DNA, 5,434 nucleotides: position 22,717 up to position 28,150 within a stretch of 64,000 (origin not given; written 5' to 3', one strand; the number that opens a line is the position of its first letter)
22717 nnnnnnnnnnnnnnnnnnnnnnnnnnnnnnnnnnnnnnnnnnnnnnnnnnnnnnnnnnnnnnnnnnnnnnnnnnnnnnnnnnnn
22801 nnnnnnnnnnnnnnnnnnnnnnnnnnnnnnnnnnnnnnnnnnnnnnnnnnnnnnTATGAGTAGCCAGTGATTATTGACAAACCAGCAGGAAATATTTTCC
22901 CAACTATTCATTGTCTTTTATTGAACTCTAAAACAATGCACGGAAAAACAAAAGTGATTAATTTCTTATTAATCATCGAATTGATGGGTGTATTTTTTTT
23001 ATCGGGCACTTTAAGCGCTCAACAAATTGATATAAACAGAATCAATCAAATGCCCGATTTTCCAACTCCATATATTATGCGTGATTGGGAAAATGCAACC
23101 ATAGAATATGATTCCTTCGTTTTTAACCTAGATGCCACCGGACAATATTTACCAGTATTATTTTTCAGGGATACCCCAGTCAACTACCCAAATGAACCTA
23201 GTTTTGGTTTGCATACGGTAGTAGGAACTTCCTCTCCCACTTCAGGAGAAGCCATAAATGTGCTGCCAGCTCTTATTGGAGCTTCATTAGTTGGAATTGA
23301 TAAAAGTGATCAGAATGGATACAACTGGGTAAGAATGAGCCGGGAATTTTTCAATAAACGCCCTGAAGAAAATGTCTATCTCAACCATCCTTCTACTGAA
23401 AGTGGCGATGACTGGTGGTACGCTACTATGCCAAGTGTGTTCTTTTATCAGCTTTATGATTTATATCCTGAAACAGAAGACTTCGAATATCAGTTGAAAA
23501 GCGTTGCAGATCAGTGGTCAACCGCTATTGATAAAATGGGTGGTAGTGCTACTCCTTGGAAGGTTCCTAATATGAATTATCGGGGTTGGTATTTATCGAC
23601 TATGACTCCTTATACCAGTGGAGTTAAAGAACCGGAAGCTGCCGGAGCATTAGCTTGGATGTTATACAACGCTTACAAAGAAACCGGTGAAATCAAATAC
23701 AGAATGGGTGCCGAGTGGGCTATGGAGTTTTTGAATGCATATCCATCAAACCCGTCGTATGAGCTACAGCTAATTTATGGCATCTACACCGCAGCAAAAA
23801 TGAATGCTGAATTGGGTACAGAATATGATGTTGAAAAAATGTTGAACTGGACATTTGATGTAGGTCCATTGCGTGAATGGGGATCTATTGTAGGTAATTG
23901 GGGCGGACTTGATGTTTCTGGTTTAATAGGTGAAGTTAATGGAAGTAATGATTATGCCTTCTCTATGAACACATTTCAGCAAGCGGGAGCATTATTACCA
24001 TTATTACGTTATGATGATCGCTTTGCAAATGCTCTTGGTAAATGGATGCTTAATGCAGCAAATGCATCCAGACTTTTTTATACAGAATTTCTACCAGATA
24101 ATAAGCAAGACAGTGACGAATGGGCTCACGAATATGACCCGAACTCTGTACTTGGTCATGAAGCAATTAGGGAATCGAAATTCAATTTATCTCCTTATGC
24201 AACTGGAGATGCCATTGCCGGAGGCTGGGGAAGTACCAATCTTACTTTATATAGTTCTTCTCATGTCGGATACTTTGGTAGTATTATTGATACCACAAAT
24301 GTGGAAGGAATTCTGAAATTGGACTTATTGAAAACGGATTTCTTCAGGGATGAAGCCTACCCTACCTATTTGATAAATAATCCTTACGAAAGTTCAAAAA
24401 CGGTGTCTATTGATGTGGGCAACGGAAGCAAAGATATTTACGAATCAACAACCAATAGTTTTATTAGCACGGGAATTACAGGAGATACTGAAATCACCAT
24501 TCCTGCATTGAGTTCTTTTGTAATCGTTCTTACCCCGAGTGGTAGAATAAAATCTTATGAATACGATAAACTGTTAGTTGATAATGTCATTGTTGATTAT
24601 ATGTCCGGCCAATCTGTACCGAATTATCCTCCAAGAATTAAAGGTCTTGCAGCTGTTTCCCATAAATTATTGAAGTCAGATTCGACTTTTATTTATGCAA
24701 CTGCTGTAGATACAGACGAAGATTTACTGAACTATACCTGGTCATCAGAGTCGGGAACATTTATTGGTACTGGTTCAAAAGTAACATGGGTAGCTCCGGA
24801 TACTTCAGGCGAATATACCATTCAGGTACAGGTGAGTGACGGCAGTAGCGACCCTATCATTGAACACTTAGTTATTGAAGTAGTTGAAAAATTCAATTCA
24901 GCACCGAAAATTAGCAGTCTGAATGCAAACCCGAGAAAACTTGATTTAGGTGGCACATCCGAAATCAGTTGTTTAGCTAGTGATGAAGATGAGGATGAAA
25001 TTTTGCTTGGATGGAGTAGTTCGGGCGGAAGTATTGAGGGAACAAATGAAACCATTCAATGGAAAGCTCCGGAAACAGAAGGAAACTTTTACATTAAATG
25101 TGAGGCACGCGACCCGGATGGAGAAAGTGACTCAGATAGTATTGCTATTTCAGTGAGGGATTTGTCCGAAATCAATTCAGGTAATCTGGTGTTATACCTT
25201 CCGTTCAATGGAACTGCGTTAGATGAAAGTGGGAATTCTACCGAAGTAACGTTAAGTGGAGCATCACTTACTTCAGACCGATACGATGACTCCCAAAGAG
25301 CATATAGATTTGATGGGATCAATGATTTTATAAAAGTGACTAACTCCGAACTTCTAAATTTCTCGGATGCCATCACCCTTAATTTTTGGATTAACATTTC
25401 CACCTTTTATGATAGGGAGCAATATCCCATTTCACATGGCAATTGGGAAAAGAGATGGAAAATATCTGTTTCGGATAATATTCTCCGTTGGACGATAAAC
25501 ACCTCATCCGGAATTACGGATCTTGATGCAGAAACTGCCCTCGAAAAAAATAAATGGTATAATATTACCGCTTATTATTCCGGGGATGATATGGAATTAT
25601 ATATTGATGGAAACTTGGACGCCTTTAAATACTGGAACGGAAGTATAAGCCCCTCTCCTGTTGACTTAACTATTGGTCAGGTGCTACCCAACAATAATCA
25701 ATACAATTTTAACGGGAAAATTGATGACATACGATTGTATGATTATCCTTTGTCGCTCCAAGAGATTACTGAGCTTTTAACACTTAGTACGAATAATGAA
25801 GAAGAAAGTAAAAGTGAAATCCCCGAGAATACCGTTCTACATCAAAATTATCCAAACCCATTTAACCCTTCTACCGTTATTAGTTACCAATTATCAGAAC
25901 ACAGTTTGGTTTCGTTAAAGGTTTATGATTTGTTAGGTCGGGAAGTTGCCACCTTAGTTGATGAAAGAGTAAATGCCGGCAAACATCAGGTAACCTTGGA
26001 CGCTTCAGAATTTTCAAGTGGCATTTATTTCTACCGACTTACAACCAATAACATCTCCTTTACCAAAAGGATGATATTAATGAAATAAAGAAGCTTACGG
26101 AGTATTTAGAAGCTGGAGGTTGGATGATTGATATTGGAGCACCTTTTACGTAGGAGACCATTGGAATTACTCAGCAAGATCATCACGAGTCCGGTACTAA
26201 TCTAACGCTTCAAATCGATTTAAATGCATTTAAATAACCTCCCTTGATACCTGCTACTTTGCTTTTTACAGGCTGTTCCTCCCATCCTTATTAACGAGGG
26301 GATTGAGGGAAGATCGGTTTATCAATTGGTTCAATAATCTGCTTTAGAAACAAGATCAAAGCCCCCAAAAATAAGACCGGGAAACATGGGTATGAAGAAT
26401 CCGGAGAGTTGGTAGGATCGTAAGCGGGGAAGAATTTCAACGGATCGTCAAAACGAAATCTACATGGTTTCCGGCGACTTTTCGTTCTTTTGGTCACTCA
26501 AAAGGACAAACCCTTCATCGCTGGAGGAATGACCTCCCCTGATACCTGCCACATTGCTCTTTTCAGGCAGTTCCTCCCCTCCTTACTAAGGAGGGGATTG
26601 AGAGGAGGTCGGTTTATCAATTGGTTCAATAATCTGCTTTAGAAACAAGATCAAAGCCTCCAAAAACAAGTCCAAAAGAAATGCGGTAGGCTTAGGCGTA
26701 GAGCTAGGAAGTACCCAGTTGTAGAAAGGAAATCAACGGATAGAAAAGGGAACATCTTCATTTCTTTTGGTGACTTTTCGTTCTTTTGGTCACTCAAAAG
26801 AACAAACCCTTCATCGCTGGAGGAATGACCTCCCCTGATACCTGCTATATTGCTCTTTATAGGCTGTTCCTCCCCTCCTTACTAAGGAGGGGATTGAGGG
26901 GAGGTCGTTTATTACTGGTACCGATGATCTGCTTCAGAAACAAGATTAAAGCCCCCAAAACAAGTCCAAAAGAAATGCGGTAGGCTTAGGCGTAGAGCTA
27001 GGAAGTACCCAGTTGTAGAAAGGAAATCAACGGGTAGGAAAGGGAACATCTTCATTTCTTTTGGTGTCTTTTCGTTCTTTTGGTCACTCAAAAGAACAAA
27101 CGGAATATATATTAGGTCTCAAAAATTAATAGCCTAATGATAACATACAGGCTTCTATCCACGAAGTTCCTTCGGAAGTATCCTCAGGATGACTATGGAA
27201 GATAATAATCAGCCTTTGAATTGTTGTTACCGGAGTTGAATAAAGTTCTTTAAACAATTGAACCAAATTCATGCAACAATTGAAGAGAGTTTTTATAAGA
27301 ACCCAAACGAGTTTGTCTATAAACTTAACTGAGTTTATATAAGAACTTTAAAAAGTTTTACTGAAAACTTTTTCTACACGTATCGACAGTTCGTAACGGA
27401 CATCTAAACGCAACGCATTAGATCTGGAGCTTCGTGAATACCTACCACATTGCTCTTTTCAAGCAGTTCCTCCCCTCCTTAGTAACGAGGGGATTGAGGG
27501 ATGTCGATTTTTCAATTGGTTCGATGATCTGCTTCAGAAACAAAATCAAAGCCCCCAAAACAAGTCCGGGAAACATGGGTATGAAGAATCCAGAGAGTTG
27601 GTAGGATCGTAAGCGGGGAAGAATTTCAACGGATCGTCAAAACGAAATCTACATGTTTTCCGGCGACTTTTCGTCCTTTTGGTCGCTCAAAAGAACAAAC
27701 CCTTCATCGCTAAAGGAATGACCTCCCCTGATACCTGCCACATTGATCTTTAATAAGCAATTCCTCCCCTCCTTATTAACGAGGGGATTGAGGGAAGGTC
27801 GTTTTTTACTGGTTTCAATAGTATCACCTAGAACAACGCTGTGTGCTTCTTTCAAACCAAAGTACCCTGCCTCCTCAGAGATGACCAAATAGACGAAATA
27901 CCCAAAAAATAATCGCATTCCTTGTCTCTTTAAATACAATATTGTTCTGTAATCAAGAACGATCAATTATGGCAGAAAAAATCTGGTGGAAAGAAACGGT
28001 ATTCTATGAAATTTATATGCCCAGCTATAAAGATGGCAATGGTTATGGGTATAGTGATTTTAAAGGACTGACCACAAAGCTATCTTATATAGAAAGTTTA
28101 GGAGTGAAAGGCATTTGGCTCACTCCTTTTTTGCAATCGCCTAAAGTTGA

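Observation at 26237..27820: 1.6-kb array of ~295-bp structured mosaic repeats between two glycan genes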

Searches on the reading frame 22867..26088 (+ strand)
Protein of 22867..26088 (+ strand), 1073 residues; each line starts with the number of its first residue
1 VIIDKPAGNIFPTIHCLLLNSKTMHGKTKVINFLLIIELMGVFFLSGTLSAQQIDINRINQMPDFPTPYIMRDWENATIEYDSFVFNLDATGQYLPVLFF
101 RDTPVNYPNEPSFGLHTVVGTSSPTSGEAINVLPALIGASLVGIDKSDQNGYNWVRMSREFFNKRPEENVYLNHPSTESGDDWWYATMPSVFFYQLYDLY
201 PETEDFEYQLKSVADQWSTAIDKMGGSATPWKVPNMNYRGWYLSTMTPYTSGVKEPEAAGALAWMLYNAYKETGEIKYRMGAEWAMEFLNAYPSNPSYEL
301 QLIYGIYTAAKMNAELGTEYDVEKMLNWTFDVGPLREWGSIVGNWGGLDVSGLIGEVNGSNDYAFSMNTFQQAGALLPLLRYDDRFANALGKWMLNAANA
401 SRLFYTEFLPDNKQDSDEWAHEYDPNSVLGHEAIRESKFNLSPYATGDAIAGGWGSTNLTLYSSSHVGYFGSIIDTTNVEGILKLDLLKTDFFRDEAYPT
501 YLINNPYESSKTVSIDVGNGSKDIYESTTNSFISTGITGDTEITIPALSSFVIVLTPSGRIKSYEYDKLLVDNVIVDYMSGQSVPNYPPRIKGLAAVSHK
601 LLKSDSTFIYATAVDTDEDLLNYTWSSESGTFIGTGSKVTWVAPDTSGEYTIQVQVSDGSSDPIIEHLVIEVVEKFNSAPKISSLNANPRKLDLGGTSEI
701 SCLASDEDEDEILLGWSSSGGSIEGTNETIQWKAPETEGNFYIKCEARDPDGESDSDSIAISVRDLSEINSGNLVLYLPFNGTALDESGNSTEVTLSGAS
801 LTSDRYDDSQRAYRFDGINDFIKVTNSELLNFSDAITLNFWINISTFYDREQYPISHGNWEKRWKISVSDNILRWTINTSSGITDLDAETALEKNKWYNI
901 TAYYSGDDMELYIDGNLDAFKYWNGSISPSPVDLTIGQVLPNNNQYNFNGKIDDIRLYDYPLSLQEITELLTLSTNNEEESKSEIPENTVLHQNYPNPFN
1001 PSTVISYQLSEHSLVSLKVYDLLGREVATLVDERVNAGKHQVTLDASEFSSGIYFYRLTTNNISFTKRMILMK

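Call 16: search_protein_families(library=pfam, proteins=[window:22867-26088:+])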
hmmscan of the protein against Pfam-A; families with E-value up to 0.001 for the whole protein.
window:22867-26088:+ (1073 aa): 6 families
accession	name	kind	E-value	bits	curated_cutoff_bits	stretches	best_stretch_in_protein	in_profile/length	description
PF13385.13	Laminin_G_3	-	2e-21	77.2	27.6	1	817-967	2-150/151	Concanavalin A-like lectin/glucanases superfamily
PF18962.6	Por_Secre_tail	-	2e-12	47.6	27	1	995-1070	2-74/75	Secretion system C-terminal sorting domain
PF07953.20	Toxin_R_bind_N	-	1.2e-05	25.6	23.8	1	782-959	2-188/191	Clostridium neurotoxin, N-terminal receptor binding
PF00801.26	PKD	-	1.7e-05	25.2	23.5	0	608-660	19-69/80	PKD domain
PF17963.7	Big_9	-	2e-05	25.8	23.6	0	610-661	24-79/89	Bacterial Ig domain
PF22352.2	K319L-like_PKD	-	8.8e-05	22.9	27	0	608-660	15-72/84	K319L-like, PKD domain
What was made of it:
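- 22867..26088 (+): Upstream flanking gene: a 1073-aa protein secreted by the type IX secretion system (T9SS), with PKD, Laminin_G_3 and Por_Secre_tail domains. Pfam, call 16.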

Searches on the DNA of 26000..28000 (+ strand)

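Call 5: search_rna_families(source=window, start=26000, end=28000, threshold=evalue, max_evalue=10, show_alignments=3)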
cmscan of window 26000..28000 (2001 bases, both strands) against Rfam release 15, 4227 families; matches with E-value up to 10: 11.
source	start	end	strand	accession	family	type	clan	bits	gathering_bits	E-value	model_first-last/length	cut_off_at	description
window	26719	26773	+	RF02612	BSR1350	Gene; sRNA;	-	21.9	216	0.44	1-176/176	no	Brucella sRNA 1350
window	26255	26408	-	RF01815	rpsB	Gene; sRNA;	-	20.5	40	0.28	1-132/132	no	rpsB sRNA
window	26722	26826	+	RF02469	Ms_IGR-7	Gene; sRNA;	-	19.9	45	0.5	1-118/118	no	Actinobacteria sRNA Ms_IGR-7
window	27013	27067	+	RF02612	BSR1350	Gene; sRNA;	-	19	216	2.1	1-176/176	no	Brucella sRNA 1350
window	27506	27552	-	RF01362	CRISPR-DR49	Gene; CRISPR;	-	18.8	41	6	1-47/47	no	CRISPR RNA direct repeat element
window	26401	26530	+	RF02469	Ms_IGR-7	Gene; sRNA;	-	18.4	45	1.1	1-118/118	no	Actinobacteria sRNA Ms_IGR-7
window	27422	27462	+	RF00407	SNORA50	Gene; snRNA; snoRNA; HACA-box;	CL00034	17.4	90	4.8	82-122/136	no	Small nucleolar RNA SNORA50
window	26125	26182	-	RF00330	snoZ43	Gene; snRNA; snoRNA; CD-box;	-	16.3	43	7.9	1-100/100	no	Small nucleolar RNA Z43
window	26413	26589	-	RF00893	MIR854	Gene; miRNA;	-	14.4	50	1.2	1-221/221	no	MIR854 microRNA precursor family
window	26726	26876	-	RF00893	MIR854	Gene; miRNA;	-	13.2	50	2.4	1-221/221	no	MIR854 microRNA precursor family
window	26892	26963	-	RF02160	PART1_2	Gene; lncRNA;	-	11.5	55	5.7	1-249/249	no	Prostate androgen-regulated transcript 1 conserved region 2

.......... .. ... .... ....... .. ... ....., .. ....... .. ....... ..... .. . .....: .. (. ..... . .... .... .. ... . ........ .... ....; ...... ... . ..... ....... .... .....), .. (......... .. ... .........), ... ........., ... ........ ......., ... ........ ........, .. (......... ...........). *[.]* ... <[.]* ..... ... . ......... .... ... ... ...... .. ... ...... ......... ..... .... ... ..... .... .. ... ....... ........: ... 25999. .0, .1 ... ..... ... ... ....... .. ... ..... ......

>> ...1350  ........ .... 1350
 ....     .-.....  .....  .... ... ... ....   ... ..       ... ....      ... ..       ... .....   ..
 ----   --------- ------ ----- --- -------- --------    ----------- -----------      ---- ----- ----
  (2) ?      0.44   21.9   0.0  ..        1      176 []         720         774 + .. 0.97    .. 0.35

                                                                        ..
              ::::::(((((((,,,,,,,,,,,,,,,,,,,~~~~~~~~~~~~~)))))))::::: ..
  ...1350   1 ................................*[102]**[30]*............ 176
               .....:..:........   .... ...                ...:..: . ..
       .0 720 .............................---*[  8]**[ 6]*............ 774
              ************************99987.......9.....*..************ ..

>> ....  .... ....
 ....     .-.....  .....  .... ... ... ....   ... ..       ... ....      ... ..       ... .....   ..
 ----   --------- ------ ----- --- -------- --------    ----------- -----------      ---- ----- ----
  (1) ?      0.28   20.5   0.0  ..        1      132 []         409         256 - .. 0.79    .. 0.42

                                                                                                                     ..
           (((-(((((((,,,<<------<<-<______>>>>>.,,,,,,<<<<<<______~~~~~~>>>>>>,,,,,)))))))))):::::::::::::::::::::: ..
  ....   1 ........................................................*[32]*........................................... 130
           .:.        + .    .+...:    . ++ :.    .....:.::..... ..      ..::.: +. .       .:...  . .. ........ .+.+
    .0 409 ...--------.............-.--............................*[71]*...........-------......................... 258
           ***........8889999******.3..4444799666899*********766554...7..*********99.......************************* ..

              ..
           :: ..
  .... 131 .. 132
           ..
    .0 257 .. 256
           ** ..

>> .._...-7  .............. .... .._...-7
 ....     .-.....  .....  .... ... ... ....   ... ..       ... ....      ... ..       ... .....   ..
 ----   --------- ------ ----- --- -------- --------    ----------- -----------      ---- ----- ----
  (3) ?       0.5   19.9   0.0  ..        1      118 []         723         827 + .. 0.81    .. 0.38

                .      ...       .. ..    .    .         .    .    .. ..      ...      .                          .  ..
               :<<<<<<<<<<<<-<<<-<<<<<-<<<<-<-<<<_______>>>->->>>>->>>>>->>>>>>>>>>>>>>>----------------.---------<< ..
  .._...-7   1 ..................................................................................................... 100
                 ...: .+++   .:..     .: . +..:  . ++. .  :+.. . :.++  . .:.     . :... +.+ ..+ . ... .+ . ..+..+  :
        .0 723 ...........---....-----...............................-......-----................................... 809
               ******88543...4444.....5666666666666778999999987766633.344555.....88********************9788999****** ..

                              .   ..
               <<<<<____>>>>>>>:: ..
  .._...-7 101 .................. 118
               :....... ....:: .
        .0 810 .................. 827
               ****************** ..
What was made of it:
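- On CRISPR array: The only CRISPR-repeat Rfam hit was far below its threshold (18.8 bits against 41, call 5).
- On Any Rfam 15 RNA family: In 26000-28000 the best hits score 20-22 bits with E of 0.3-0.5, far below their thresholds (call 5).
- No Rfam match, even at E <= 10 (call 5).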

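Call 42: search_dna_similar(query=window:26510-27101:+, collection=plasmids, mode=distant, max_evalue=0.01)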
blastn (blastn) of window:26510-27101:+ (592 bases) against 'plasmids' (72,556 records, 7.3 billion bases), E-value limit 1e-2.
No match.

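Call 43: search_dna_similar(query=window:26510-27101:+, collection=phages, mode=distant, max_evalue=0.01)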
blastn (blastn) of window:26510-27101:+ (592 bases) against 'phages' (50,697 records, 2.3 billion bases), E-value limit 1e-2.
No match.
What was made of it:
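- Tried and rejected: Units 2-3 by blastn: no match in plasmids or phages (calls 42, 43).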

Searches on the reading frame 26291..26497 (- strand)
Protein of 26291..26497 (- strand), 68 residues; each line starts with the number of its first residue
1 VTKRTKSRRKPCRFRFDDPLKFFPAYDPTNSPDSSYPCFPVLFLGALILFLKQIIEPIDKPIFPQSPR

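Call 41: find_homologous_proteins(query=window:26294-26497:-, max_evalue=10)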
Query window:26294-26497:-: no candidate shares three 5-residue words with the query. No homologue found.
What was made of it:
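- the 68-aa ORF has no homologue among 5.8 billion proteins (call 41).
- Tried and rejected: A protein search with the 68-aa ORF found no candidate (call 41).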

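Call 62: search_protein_families(library=pfam, max_evalue=1, proteins=[window:26291-26497:-])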
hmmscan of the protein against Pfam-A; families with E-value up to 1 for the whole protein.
window:26291-26497:- (68 aa): 0 families

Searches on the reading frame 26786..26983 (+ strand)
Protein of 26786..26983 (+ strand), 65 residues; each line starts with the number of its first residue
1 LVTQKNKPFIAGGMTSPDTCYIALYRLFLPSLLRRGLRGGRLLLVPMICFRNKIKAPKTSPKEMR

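Call 62: search_protein_families(library=pfam, max_evalue=1, proteins=[window:26786-26983:+])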
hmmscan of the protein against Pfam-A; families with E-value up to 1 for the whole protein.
window:26786-26983:+ (65 aa): 1 family
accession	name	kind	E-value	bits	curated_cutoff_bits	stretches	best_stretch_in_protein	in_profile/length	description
PF17570.7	T7-like_gp67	-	0.031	15.1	25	1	48-65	1-18/61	Bacteriophage T7-like, protein 6.7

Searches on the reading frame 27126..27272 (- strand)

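Call 62: search_protein_families(library=pfam, max_evalue=1, proteins=[window:27126-27272:-])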
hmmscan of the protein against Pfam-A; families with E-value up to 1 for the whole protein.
window:27126-27272:- (48 aa): 1 family
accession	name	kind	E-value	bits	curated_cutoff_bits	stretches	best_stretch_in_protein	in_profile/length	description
PF23693.1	YmgM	-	0.18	12.7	27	1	7-31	28-52/67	YmgM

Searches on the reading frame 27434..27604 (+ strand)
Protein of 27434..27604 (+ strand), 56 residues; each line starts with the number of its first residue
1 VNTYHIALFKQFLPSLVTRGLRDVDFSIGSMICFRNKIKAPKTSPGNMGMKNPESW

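Call 62: search_protein_families(library=pfam, max_evalue=1, proteins=[window:27434-27604:+])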
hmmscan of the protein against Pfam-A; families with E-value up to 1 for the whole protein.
window:27434-27604:+ (56 aa): 1 family
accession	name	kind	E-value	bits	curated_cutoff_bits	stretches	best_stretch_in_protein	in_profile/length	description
PF17570.7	T7-like_gp67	-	0.028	15.3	25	1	32-53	1-22/61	Bacteriophage T7-like, protein 6.7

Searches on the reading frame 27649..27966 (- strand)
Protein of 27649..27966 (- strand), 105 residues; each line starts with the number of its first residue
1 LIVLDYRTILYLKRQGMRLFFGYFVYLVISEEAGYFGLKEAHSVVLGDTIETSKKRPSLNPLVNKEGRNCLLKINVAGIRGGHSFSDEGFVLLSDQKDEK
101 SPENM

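Call 62: search_protein_families(library=pfam, max_evalue=1, proteins=[window:27649-27966:-])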
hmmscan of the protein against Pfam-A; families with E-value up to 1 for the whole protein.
window:27649-27966:- (105 aa): 0 families

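Call 68: find_encoding_contigs(protein=window:27649-27918:-, flank=3000, max_places=10)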
Protein window:27649-27918:- (89 aa): 2 contigs read that carry it; 1 place shown.
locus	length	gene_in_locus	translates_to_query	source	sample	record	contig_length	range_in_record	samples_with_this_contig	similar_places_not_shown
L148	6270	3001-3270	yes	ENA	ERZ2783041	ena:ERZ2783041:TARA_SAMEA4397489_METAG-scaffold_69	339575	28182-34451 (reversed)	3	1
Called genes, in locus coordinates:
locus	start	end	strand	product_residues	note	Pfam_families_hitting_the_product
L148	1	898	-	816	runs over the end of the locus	PF00696:AA_kinase, PF01842:ACT (faint), PF22468:ACT_9, PF13840:ACT_7 (weak), PF22468:ACT_9, PF03447:NAD_binding_3, PF00742:Homoserine_dh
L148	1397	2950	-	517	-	PF00128:Alpha-amylase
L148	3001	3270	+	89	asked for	-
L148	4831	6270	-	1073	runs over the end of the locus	PF17963:Big_9 (faint), PF00801:PKD (faint), PF07953:Toxin_R_bind_N, PF13385:Laminin_G_3, PF18962:Por_Secre_tail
